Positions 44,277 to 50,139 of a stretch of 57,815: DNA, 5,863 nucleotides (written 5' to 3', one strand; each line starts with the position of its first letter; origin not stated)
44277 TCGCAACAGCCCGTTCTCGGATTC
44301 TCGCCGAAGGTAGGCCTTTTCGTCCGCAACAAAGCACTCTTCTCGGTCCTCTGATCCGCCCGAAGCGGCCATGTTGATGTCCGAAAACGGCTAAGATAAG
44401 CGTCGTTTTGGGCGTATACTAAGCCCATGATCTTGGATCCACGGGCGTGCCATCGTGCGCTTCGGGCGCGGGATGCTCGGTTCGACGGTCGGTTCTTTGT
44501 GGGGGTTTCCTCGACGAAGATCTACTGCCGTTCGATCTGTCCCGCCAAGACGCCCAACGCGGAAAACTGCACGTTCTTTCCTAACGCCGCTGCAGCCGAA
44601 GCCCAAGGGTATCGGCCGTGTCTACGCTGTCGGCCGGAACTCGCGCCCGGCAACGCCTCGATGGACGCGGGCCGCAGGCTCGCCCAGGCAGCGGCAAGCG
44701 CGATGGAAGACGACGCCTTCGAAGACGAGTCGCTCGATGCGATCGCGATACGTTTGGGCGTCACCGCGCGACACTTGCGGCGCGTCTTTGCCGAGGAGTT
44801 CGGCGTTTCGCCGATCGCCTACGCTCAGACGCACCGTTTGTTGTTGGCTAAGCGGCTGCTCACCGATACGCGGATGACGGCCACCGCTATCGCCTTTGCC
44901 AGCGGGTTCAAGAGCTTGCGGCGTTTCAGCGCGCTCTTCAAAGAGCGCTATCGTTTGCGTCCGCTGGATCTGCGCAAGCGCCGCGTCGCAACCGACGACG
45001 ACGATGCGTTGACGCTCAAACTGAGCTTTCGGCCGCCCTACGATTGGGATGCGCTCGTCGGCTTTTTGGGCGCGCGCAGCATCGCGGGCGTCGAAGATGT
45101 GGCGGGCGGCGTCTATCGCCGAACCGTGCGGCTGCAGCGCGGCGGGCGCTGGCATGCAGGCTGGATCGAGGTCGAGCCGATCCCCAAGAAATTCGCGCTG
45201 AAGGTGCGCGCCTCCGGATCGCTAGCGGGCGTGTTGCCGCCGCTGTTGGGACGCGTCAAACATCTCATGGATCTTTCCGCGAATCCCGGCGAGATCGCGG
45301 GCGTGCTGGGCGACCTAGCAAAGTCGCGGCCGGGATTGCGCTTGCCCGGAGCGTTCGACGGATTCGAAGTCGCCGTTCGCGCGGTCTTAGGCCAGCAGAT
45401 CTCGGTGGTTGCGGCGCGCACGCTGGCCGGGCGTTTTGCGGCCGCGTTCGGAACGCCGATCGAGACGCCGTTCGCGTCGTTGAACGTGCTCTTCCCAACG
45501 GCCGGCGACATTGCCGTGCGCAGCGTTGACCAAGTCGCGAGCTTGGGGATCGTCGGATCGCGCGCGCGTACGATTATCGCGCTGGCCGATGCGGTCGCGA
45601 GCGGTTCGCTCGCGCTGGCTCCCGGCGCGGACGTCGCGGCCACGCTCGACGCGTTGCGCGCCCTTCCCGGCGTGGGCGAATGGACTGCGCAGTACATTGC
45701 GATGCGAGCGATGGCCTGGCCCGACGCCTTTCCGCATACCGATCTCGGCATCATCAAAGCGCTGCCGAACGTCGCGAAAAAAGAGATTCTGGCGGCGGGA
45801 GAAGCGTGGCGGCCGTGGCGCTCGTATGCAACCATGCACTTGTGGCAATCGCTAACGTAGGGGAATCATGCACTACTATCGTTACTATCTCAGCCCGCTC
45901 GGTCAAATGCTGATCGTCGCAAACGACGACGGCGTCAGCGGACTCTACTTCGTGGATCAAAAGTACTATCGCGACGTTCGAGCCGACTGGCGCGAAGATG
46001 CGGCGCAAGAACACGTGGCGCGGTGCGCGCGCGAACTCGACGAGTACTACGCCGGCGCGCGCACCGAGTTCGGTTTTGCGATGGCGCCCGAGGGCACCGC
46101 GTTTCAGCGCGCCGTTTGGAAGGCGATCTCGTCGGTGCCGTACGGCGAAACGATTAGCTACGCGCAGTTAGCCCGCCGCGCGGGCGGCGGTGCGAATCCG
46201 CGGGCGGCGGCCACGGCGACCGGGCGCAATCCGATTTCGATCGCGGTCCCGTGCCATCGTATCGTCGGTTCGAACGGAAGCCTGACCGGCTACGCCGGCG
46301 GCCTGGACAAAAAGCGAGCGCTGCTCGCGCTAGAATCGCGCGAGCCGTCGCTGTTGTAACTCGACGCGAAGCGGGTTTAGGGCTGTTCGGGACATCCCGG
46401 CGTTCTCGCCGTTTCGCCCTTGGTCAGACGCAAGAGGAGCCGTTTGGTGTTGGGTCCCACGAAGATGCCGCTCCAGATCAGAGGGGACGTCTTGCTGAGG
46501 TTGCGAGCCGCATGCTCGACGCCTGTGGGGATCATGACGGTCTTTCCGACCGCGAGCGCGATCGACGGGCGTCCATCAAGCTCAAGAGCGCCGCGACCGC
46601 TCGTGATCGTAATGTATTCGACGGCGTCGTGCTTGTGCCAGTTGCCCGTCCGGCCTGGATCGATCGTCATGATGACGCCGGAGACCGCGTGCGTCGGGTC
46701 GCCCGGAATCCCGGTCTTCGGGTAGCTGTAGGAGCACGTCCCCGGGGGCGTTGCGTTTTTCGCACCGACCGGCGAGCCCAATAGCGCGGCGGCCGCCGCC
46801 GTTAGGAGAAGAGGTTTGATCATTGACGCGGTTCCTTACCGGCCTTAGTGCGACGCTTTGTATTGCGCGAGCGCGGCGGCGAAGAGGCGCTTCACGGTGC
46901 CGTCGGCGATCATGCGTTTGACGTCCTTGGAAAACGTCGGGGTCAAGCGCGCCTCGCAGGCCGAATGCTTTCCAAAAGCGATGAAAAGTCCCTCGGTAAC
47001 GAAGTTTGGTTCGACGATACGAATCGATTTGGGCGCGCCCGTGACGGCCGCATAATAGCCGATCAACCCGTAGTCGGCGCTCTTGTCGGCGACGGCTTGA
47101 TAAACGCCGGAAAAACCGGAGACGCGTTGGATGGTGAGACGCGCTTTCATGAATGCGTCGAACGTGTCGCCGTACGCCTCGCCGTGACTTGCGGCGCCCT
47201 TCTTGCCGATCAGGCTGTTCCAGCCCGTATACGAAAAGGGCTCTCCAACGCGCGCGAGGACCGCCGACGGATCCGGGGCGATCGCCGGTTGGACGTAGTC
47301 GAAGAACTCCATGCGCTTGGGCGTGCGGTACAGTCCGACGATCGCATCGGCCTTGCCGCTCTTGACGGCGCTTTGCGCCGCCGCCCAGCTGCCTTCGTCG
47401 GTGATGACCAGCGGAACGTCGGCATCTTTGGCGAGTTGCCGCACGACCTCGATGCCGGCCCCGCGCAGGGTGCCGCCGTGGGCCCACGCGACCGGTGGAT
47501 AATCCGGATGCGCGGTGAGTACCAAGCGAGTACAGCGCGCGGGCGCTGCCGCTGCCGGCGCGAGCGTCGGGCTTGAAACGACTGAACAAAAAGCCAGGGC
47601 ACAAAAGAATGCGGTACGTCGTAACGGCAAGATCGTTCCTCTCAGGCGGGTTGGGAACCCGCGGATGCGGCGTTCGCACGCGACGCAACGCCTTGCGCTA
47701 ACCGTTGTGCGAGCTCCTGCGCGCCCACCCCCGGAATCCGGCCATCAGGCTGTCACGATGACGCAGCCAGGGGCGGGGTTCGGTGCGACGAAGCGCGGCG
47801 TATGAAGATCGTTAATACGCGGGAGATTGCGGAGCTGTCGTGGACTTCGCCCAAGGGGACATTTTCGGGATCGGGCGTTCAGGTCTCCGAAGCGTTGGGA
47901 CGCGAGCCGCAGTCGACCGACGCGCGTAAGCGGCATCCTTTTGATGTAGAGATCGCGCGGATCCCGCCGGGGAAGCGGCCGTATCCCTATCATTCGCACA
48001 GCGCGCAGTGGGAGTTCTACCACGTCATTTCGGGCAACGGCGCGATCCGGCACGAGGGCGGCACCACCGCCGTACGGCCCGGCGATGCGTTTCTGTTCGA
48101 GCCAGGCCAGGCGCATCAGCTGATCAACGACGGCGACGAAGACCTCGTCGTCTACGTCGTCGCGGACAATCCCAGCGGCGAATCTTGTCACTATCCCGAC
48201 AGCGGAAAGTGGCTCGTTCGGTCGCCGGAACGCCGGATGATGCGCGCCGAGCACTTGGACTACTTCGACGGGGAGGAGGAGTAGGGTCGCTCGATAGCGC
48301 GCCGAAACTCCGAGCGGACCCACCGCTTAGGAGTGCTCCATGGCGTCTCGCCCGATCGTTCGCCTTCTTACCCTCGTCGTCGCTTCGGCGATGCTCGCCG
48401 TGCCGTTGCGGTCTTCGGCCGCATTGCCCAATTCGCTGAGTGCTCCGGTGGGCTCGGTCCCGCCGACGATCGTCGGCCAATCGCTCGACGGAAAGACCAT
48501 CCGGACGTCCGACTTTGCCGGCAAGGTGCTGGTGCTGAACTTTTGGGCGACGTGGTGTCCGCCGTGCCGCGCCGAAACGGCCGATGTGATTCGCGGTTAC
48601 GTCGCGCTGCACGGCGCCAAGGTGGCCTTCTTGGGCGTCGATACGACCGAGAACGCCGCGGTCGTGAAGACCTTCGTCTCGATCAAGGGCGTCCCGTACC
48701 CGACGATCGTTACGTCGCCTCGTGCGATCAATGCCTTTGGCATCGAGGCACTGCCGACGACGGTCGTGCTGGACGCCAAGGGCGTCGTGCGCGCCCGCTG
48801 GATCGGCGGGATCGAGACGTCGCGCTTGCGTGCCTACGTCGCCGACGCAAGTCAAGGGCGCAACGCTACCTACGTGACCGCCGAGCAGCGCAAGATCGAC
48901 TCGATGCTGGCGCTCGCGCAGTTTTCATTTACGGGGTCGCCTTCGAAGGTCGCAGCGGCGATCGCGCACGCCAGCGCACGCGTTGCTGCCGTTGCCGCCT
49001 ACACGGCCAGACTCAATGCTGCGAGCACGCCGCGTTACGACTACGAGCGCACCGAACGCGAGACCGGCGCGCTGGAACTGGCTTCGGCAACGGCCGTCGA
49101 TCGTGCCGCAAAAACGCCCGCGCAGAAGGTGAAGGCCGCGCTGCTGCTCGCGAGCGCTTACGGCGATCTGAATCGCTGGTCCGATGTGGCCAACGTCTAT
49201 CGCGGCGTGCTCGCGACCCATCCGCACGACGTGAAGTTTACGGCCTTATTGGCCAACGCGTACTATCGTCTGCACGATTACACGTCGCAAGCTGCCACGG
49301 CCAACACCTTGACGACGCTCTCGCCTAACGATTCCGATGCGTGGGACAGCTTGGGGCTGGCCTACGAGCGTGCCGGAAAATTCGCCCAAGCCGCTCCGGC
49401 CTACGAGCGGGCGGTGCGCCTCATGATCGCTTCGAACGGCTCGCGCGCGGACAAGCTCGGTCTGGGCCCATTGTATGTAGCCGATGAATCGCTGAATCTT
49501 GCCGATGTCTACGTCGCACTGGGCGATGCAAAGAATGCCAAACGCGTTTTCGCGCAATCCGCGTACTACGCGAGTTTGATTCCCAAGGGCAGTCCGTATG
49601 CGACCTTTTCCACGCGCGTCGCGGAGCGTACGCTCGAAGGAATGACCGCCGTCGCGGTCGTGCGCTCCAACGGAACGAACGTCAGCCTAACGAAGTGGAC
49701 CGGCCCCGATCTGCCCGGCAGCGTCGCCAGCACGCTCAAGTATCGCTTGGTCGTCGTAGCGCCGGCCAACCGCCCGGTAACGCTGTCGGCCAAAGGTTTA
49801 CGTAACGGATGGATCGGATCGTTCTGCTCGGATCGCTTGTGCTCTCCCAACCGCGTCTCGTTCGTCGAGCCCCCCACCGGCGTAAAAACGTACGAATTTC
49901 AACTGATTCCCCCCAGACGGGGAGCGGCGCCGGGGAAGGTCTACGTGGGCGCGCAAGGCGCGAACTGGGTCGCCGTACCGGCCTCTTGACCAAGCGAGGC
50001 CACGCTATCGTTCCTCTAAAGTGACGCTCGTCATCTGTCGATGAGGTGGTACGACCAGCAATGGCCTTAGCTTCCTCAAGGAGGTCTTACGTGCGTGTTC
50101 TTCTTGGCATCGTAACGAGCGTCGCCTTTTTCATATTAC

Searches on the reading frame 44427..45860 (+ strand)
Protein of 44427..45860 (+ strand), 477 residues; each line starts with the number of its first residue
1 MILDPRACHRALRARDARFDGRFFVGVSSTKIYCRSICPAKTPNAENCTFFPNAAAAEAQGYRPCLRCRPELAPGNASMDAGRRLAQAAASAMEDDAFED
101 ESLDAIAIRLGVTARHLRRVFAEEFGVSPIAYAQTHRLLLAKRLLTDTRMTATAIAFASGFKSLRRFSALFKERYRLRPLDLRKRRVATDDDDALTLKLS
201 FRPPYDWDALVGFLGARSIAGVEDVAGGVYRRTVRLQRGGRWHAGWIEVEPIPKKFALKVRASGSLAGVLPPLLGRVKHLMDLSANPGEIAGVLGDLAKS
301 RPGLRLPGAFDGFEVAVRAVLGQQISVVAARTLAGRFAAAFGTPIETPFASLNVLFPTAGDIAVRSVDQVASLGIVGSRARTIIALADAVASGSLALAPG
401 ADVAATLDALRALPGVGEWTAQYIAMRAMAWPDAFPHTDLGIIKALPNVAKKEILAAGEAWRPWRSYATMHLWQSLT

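Call 56: search_protein_families(library=ncbifam, proteins=[window:44427-45860:+], max_evalue=1)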
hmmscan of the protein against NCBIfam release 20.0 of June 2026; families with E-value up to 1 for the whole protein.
window:44427-45860:+ (477 aa): 33 families (the best 25 are shown)
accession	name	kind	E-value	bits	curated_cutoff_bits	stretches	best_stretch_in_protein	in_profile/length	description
NF007641.0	PRK10308.1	equivalog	1.7e-66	224.8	229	1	198-474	3-273/285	DNA-3-methyladenine glycosylase 2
NF011964.0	PRK15435.1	equivalog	1.2e-21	77.1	345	1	7-162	11-160/354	bifunctional DNA-binding transcriptional regulator/O6-methylguanine-DNA methyltransferase Ada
NF010028.0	PRK13503.1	equivalog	3.3e-11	43.1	288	1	92-188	179-275/278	HTH-type transcriptional activator RhaS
NF006902.0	PRK09393.1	equivalog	1.2e-10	41.1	425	1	83-186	220-322/327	transcriptional regulator FtrA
NF052371.1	TransRegGbdRPseu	equivalog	4.7e-10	39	480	1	92-194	233-335/365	choline metabolism transcriptional regulator GbdR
NF007860.0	PRK10572.1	equivalog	5.9e-09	35.2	208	1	82-189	182-288/292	arabinose operon transcriptional regulator AraC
NF041686.2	ant_diox_reg_AndR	equivalog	1e-08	35.2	350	1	86-181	219-316/321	anthranilate 1,2-dioxygenase regulatory protein AndR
NF007243.0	PRK09685.1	equivalog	4.1e-08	33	199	1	89-185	202-301/303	transcriptional regulator FeaR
NF052534.1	RzbtTranRegRhrA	equivalog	2e-07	30.5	500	1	94-184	218-309/312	rhizobactin biosynthesis transcriptional regulator RhrA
NF047455.1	TF_Staph_AryK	equivalog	4.3e-07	28.6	850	1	95-190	168-263/759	transcriptional regulator AryK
NF012144.2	ramA_TF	equivalog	5.3e-07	30.1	180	1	102-185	23-106/108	RamA family antibiotic efflux transcriptional regulator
NF047788.1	TransRegPocR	equivalog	2.1e-05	24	500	1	93-188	198-293/296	transcriptional regulator PocR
NF007584.0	PRK10219.1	equivalog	5.5e-05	23.5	174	1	100-185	21-106/107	superoxide response transcriptional regulator SoxS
NF049968.1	QhpR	equivalog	0.00011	21.5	250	1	71-183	176-284/284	AraC-like transcriptional regulator QhpR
NF010026.0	PRK13501.1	equivalog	0.00029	20.1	363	1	111-187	203-279/290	HTH-type transcriptional activator RhaR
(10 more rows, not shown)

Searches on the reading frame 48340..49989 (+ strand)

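Call 9: search_protein_families(library=ncbifam, proteins=[window:48340-49989:+])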
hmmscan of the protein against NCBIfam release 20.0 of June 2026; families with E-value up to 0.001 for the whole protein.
window:48340-49989:+ (549 aa): 15 families
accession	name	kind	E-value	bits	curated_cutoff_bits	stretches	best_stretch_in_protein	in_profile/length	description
NF002854.0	PRK03147.1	subfamily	1.1e-23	84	170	1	4-168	6-170/176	thiol-disulfide oxidoreductase ResA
TIGR00385.1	dsbE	subfamily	5.5e-13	48.9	123.15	1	44-162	43-162/173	DsbE family thiol:disulfide interchange protein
NF041202.1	StoA_CxxC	exception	7.6e-13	48.7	210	1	35-166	27-160/163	endospore biogenesis thiol-disulfide oxidoreductase StoA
NF047696.1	ThlDiSintTplARhiz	equivalog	1.8e-10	41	230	1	48-105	84-143/219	thiol:disulfide interchange protein TlpA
NF011941.0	PRK15412.1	equivalog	2.9e-09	36.7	359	1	12-159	14-164/185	thiol:disulfide interchange protein DsbE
TIGR01068.1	thioredoxin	equivalog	3.4e-08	33.6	96.8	1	62-119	15-70/101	thioredoxin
NF040959.1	MamA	equivalog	3.9e-07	29.7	200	1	256-361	63-168/204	magnetosome protein MamA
NF008229.0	PRK10996.1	equivalog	1.5e-05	24.8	125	1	62-127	53-116/141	thioredoxin TrxC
TIGR02917.1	PEP_TPR_lipo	equivalog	1.6e-05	23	312.2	1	253-390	284-420/899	XrtA/PEP-CTERM system TPR-repeat protein PrsT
NF041054.1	WAxxUGC_long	equivalog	3e-05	23.5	300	1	41-152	84-197/354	ResA-like WAxxUGC motif-containing protein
NF033920.0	C39_PA2778_fam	equivalog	3.2e-05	23.5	150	1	256-361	147-253/255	PA2778 family cysteine peptidase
NF010625.0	PRK14018.1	equivalog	8.4e-05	21.2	522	1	61-183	56-189/521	bifunctional peptide-methionine (S)-S-oxide reductase MsrA/peptide-methionine (R)-S-oxide reductase MsrB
TIGR02552.1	LcrH_SycD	equivalog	0.00035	20.3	104.8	0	309-363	29-83/136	SycD/LcrH family type III secretion system chaperone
TIGR02521.1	type_IV_pilW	equivalog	0.00043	19.9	154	1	300-361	33-94/234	type IV pilus biogenesis/stability protein PilW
NF045694.1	seleno_TsoB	exception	0.001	17.3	805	0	47-119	460-538/572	rhodanese/DsbD fusion-like selenoprotein TsoB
